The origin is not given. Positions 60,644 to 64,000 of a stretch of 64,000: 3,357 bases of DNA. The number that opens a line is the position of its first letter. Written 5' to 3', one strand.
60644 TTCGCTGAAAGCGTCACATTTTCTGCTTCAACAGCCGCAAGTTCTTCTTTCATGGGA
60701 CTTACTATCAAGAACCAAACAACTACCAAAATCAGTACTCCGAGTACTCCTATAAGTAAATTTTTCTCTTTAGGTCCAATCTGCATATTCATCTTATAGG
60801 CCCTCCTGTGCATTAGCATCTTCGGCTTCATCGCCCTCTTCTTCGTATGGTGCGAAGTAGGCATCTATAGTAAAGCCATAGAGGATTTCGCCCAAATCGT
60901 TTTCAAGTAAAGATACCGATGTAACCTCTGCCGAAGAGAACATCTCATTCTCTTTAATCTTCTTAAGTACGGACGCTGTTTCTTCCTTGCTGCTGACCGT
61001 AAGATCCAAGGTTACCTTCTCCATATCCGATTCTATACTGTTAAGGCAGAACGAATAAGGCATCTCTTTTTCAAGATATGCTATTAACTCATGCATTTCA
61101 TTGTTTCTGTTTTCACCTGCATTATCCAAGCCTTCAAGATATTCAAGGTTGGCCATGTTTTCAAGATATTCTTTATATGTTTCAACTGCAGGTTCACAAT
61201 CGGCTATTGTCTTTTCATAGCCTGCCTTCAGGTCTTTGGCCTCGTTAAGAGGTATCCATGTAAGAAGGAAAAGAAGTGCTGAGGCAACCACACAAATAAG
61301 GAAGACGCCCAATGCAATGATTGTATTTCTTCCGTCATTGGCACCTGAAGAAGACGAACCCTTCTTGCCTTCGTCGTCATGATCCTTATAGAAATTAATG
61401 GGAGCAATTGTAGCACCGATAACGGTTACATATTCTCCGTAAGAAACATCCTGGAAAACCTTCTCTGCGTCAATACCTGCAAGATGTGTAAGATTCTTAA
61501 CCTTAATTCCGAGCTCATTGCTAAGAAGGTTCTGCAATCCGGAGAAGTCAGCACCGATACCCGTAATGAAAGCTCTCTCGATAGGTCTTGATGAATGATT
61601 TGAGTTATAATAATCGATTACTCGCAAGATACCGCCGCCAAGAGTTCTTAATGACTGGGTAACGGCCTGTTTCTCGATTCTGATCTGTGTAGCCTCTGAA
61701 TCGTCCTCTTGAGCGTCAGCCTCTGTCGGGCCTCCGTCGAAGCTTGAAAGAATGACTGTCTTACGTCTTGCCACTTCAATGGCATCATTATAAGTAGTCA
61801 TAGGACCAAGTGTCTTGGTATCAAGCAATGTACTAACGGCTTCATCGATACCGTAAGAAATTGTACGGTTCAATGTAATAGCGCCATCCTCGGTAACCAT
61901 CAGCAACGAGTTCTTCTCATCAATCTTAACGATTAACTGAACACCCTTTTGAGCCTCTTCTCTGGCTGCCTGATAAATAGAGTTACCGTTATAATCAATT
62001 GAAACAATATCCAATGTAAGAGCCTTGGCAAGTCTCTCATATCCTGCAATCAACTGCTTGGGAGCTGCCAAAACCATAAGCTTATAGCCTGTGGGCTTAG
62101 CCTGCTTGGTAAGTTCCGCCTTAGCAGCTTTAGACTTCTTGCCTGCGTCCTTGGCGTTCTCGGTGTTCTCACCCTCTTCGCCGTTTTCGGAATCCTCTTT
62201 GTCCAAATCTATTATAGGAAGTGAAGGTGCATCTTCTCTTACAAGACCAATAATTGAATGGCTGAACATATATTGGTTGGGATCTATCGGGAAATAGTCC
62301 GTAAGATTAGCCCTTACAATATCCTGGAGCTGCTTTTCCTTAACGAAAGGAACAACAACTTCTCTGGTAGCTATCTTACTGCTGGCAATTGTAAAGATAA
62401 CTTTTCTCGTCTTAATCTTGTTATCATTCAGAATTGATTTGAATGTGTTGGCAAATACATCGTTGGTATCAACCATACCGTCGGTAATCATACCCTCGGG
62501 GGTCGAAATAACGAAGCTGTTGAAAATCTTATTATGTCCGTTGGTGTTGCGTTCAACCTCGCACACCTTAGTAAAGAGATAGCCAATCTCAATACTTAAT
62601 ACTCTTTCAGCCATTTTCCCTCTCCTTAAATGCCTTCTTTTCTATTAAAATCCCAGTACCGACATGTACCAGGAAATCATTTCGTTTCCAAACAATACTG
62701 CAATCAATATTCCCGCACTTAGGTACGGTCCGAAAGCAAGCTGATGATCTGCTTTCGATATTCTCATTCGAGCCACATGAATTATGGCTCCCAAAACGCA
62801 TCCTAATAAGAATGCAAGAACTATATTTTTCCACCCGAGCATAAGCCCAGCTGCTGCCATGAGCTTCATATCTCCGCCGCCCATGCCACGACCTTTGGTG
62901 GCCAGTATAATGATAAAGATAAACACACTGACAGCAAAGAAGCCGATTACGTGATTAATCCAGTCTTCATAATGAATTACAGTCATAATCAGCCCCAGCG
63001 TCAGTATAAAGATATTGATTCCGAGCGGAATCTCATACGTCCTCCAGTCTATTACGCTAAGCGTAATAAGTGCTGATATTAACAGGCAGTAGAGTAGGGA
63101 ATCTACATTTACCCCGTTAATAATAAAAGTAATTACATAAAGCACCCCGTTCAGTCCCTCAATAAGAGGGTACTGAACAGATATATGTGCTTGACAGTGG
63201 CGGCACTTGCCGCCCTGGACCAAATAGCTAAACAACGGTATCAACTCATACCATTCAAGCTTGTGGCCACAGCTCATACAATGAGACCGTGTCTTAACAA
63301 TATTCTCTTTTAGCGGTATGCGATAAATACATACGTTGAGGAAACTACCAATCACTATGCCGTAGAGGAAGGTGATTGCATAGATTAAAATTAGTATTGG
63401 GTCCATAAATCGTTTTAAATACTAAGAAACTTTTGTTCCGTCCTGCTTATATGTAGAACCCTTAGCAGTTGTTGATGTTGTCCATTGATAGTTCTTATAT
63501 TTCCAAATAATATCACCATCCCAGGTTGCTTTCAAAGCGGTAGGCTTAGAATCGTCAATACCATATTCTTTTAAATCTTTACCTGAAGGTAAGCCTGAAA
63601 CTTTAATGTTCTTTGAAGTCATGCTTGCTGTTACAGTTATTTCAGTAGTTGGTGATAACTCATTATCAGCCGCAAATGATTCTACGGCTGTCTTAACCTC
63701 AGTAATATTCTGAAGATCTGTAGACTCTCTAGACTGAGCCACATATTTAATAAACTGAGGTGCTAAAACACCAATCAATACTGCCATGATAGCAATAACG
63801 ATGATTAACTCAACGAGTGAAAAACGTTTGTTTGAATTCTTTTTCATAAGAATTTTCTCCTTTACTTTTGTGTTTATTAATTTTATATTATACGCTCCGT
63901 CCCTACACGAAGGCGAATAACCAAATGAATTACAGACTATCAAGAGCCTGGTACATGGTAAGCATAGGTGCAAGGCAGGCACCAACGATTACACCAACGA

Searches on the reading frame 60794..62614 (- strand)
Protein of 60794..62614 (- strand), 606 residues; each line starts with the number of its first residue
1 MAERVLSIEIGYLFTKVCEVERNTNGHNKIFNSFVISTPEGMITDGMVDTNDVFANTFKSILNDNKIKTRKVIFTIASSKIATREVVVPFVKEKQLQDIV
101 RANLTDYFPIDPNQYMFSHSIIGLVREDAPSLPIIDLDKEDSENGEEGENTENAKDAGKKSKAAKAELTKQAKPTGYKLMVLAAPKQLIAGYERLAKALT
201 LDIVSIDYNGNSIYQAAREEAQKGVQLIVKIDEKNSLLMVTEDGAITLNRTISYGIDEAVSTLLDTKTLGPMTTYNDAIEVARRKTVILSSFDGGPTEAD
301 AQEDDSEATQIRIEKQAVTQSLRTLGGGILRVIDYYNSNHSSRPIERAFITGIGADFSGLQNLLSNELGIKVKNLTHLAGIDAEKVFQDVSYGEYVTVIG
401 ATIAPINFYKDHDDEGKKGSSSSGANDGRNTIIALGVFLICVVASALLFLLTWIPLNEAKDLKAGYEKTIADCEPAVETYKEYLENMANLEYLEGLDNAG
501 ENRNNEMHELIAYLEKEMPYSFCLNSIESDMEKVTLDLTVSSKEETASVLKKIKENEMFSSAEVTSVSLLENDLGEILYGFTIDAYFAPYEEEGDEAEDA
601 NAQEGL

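Call 5: search_protein_families(library=pfam, proteins=[window:60794-62614:-], max_evalue=0.01)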
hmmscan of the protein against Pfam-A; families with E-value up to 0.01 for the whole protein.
window:60794-62614:- (606 aa): 1 family
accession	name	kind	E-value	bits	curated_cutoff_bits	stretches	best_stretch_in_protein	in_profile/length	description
PF11104.14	PilM_2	-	4.4e-07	29.6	27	1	8-125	2-119/340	Type IV pilus assembly protein PilM;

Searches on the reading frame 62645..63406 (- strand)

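Call 5: search_protein_families(library=pfam, proteins=[window:62645-63406:-], max_evalue=0.01)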
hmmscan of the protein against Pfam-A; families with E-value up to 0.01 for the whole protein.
window:62645-63406:- (253 aa): 2 families
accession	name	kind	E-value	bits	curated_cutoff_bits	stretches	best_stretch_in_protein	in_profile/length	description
PF06750.18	A24_N_bact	-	8e-35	119.2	23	1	14-95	1-82/84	Bacterial Peptidase A24 N-terminal domain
PF01478.23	Peptidase_A24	-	1.6e-20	74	26.5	1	107-209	1-102/104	Type IV leader peptidase family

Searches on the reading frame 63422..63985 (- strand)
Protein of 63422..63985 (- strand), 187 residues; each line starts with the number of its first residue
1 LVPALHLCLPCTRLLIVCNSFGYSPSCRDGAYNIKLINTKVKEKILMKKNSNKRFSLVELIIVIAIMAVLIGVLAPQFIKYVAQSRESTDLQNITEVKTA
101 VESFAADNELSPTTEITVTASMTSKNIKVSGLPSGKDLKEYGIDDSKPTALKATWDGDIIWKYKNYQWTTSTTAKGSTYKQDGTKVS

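Call 5: search_protein_families(library=pfam, proteins=[window:63422-63985:-], max_evalue=0.01)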
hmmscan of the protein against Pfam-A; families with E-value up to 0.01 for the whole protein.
window:63422-63985:- (187 aa): 1 family
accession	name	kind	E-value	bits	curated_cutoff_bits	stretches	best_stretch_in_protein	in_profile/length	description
PF07963.17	N_methyl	-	0.0087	16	21.2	0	55-74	7-26/27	Prokaryotic N-terminal methylation motif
